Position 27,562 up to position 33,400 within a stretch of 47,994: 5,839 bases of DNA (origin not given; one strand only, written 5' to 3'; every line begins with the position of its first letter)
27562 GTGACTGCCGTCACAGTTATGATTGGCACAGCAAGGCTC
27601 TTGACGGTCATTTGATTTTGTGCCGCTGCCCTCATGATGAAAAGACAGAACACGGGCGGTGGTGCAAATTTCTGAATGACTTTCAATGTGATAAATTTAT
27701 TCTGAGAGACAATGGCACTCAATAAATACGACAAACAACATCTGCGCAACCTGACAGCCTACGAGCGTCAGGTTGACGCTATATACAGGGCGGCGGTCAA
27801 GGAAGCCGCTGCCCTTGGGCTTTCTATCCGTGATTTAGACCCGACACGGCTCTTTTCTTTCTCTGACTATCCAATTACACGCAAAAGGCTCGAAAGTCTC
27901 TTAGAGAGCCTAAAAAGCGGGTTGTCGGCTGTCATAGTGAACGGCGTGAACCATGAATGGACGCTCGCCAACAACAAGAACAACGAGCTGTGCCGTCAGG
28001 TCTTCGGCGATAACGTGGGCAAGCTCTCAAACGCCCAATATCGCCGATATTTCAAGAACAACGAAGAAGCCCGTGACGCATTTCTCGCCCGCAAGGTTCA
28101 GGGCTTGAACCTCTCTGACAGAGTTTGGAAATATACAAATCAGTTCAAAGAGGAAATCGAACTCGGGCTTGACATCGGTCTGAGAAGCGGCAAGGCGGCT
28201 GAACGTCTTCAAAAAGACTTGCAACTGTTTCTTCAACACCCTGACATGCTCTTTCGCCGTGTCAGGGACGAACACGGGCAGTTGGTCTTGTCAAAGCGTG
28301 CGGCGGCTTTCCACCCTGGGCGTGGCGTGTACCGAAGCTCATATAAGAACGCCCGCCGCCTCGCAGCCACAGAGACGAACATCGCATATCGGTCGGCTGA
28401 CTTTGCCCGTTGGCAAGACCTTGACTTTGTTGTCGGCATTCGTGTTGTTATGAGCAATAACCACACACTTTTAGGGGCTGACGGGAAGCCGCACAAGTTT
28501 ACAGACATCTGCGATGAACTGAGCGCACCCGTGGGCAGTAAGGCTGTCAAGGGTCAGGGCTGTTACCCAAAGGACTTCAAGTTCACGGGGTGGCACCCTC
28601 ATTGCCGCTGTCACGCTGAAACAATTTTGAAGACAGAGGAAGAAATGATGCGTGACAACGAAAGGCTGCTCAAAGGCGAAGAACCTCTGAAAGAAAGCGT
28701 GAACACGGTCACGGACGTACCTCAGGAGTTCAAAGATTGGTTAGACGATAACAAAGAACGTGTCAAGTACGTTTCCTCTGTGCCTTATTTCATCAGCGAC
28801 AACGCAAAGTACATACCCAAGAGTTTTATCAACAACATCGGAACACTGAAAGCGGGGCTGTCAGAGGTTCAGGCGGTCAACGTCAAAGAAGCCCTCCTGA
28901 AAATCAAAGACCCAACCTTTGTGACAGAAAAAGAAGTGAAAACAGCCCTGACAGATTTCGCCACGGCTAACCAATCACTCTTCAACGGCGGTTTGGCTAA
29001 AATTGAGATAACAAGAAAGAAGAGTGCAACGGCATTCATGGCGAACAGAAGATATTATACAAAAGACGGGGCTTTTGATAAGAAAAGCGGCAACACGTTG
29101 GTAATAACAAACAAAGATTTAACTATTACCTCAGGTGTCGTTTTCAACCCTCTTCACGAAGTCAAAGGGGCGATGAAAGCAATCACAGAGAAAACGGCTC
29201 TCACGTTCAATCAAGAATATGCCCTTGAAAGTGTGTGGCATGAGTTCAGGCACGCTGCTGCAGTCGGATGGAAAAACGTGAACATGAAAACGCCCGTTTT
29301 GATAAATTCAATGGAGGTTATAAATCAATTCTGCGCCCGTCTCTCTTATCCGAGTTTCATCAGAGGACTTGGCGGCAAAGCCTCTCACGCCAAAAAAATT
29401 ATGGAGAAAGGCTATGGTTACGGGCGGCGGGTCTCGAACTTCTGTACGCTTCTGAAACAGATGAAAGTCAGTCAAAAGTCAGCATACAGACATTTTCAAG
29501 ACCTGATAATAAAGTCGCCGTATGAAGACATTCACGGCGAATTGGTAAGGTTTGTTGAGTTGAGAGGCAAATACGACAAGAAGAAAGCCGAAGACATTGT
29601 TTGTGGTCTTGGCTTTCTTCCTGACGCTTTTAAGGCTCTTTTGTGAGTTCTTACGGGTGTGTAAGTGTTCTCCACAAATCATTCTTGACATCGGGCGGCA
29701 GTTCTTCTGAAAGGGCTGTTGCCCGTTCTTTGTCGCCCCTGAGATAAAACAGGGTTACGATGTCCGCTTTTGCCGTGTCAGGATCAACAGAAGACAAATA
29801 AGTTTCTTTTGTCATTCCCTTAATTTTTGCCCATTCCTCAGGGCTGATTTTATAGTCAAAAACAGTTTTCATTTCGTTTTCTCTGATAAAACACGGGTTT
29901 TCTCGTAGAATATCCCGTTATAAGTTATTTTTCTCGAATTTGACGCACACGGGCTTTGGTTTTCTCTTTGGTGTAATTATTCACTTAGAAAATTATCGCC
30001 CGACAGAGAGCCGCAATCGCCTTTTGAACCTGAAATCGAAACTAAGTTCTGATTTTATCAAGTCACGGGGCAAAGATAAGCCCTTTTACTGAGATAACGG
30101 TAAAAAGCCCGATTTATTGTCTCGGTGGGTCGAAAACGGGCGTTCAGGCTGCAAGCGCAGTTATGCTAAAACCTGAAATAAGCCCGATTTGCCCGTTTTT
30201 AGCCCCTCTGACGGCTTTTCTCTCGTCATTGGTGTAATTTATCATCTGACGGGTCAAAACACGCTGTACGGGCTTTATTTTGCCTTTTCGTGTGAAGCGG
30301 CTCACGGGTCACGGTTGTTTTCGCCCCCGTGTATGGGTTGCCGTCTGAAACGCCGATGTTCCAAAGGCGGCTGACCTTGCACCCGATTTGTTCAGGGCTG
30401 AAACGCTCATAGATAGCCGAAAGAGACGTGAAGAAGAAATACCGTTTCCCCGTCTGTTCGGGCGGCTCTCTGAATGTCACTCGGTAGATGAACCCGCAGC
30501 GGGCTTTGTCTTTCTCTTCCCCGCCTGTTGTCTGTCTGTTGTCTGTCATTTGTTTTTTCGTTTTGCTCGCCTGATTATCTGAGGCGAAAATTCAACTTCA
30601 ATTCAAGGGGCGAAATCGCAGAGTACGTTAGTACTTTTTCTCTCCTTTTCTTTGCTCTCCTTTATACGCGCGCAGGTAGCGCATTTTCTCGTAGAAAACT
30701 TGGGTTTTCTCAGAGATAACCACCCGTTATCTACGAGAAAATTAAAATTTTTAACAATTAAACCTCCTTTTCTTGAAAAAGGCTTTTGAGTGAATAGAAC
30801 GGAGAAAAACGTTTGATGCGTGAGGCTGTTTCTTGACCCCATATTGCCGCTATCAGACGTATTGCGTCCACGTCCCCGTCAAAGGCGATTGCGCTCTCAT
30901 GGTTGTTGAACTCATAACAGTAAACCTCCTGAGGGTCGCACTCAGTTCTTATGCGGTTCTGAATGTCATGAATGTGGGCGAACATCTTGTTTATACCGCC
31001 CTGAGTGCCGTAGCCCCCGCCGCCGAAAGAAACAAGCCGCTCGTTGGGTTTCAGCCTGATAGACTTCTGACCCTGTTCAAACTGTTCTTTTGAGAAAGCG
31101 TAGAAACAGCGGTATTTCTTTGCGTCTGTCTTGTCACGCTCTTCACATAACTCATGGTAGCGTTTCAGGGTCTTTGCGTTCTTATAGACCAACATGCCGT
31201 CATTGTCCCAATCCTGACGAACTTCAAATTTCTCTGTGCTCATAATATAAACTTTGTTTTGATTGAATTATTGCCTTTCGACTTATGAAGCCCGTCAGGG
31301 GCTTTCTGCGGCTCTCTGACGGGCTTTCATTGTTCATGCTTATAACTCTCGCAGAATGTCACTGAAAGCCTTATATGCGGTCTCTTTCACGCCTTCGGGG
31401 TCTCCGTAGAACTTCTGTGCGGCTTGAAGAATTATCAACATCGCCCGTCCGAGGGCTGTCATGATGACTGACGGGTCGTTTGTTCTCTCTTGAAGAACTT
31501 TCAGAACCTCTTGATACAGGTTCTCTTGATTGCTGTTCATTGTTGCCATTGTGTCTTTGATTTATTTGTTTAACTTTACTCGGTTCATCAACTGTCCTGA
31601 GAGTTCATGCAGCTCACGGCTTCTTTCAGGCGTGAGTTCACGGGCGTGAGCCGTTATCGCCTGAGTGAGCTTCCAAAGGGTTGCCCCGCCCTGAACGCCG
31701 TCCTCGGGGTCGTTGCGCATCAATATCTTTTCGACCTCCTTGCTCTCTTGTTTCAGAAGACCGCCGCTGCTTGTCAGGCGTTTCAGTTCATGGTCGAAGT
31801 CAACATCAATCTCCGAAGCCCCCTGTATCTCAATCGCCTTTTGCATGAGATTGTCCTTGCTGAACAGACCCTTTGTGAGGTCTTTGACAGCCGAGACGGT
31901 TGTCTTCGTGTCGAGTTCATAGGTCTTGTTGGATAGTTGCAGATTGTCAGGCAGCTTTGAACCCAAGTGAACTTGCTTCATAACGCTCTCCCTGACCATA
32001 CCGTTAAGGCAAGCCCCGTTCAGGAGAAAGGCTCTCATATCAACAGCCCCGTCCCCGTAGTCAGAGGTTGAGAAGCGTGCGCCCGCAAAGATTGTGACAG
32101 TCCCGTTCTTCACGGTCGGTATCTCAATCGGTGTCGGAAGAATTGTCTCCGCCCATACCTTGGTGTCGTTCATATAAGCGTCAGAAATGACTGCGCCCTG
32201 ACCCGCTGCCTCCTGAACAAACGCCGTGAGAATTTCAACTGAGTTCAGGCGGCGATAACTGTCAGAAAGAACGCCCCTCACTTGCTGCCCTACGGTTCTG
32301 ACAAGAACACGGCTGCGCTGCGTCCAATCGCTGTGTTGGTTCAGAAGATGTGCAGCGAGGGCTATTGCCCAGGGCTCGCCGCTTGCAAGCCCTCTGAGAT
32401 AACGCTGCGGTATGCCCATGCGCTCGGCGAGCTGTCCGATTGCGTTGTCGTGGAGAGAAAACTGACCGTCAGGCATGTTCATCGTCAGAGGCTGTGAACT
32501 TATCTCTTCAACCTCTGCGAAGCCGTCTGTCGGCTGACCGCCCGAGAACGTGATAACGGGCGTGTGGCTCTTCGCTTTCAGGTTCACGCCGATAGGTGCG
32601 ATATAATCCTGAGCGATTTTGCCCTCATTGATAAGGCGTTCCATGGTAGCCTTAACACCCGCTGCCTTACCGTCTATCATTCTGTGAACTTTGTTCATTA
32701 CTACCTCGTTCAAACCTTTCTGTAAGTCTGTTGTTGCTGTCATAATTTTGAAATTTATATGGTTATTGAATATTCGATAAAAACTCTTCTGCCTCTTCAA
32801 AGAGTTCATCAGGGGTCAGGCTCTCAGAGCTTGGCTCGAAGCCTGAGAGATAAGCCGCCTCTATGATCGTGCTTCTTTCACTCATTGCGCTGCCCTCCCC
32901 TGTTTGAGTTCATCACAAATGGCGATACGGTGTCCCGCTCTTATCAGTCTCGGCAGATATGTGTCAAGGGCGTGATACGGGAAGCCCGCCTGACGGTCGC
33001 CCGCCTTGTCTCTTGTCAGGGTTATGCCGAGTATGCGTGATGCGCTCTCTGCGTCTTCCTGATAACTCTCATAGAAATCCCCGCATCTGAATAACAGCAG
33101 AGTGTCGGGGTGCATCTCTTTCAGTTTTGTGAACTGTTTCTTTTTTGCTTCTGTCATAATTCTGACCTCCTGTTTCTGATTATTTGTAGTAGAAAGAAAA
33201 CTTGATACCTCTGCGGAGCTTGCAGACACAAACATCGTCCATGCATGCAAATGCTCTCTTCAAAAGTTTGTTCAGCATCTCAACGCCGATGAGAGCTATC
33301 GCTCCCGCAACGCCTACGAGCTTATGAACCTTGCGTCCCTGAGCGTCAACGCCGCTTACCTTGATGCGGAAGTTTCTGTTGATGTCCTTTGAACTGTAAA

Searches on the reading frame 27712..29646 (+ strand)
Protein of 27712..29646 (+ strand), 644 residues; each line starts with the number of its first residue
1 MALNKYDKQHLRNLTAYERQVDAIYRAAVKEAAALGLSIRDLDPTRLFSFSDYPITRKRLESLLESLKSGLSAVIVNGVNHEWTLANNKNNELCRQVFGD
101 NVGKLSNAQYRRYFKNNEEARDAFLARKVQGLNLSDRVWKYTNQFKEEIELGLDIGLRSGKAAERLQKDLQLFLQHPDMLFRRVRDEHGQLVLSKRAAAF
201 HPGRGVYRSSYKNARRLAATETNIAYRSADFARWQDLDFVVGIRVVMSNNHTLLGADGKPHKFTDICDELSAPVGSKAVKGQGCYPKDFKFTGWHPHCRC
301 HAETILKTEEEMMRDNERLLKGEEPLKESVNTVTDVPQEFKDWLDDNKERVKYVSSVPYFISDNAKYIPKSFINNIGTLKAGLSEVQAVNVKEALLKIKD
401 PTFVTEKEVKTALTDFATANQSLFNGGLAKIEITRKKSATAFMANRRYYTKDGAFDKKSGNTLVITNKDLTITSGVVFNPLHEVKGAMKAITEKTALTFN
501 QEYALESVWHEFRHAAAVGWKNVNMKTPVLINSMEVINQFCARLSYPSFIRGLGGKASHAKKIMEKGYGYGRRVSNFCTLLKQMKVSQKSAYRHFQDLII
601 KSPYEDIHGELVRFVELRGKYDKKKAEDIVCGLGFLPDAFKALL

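Call 20: search_protein_families(library=pfam, max_evalue=0.01, proteins=[window:27712-29646:+])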
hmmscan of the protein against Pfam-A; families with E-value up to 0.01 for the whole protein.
window:27712-29646:+ (644 aa): 0 families

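Call 49: search_protein_families(library=phrogs, proteins=[window:27712-29646:+])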
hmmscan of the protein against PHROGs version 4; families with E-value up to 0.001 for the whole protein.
window:27712-29646:+ (644 aa): 8 families
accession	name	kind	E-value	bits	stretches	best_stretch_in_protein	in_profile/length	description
phrog_35295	-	unknown function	6.3e-239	796.7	2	3-431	12-444/794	-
phrog_16625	-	moron, auxiliary metabolic gene and host takeover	1.9e-84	285.7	2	199-383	227-394/869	Bxa ADP-ribosyl transferase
phrog_7625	-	head and packaging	1.1e-64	220.1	1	7-370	10-315/504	head morphogenesis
phrog_1657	-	head and packaging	2.1e-25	90.8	1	18-313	34-306/337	head morphogenesis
phrog_115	-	head and packaging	4.8e-21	76.6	1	63-442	133-415/665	minor head protein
phrog_4728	-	head and packaging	2.2e-12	47.5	1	88-317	118-315/591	head morphogenesis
phrog_595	-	head and packaging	1.4e-08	35.5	1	12-393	66-347/513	head maturation protease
phrog_6577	-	unknown function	0.00014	21.3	1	126-351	96-276/1066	-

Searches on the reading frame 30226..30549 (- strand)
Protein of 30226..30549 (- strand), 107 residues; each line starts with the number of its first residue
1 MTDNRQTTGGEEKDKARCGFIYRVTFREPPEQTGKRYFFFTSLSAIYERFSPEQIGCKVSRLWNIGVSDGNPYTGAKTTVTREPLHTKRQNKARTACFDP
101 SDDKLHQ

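Call 10: search_protein_families(library=phrogs, proteins=[window:30226-30549:-])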
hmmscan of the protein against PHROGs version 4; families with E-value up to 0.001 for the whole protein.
window:30226-30549:- (107 aa): 1 family
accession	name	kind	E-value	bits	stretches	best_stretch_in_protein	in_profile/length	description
phrog_10608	-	unknown function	5.1e-27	94.9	1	20-94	6-79/81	-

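Call 20: search_protein_families(library=pfam, max_evalue=0.01, proteins=[window:30226-30549:-])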
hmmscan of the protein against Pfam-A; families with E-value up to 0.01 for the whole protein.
window:30226-30549:- (107 aa): 0 families

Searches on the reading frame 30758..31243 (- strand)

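Call 20: search_protein_families(library=pfam, max_evalue=0.01, proteins=[window:30758-31243:-])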
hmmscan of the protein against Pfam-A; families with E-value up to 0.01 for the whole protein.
window:30758-31243:- (161 aa): 1 family
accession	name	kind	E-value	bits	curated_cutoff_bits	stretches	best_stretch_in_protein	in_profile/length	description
PF24692.1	DUF7659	-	4.2e-08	33.8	27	1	34-120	6-102/135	Family of unknown function (DUF7659)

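Call 49: search_protein_families(library=phrogs, proteins=[window:30758-31243:-])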
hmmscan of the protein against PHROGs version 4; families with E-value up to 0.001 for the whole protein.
window:30758-31243:- (161 aa): 0 families

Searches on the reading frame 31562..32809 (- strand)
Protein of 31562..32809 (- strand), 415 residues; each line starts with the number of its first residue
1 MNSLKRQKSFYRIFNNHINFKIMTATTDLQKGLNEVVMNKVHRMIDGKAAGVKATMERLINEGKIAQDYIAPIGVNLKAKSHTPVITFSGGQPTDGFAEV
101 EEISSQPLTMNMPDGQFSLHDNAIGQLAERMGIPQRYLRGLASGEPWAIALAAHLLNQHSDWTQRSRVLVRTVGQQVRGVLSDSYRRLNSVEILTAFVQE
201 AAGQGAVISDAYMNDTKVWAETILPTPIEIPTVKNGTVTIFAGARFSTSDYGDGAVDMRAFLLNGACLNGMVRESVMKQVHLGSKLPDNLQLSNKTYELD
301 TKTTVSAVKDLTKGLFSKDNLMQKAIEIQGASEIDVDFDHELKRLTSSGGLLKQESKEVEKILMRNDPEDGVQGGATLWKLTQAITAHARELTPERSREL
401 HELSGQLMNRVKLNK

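Call 20: search_protein_families(library=pfam, max_evalue=0.01, proteins=[window:31562-32809:-])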
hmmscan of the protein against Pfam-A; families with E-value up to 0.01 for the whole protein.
window:31562-32809:- (415 aa): 0 families

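Call 49: search_protein_families(library=phrogs, proteins=[window:31562-32809:-])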
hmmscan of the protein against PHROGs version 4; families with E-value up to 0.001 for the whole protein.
window:31562-32809:- (415 aa): 1 family
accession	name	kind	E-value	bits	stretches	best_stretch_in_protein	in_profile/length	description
phrog_1362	-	unknown function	9e-101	338.8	1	29-412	11-387/391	-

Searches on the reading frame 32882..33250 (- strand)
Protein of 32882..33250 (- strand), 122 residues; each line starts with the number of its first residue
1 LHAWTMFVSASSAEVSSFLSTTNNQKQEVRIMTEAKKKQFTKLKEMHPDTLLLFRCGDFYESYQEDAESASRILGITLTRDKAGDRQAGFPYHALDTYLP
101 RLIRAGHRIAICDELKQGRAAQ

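Call 20: search_protein_families(library=pfam, max_evalue=0.01, proteins=[window:32882-33250:-])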
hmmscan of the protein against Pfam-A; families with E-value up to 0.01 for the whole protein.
window:32882-33250:- (122 aa): 1 family
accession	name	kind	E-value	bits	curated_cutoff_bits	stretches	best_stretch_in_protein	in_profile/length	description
PF01624.25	MutS_I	-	7.6e-26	91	20.6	1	38-118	5-89/113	MutS domain I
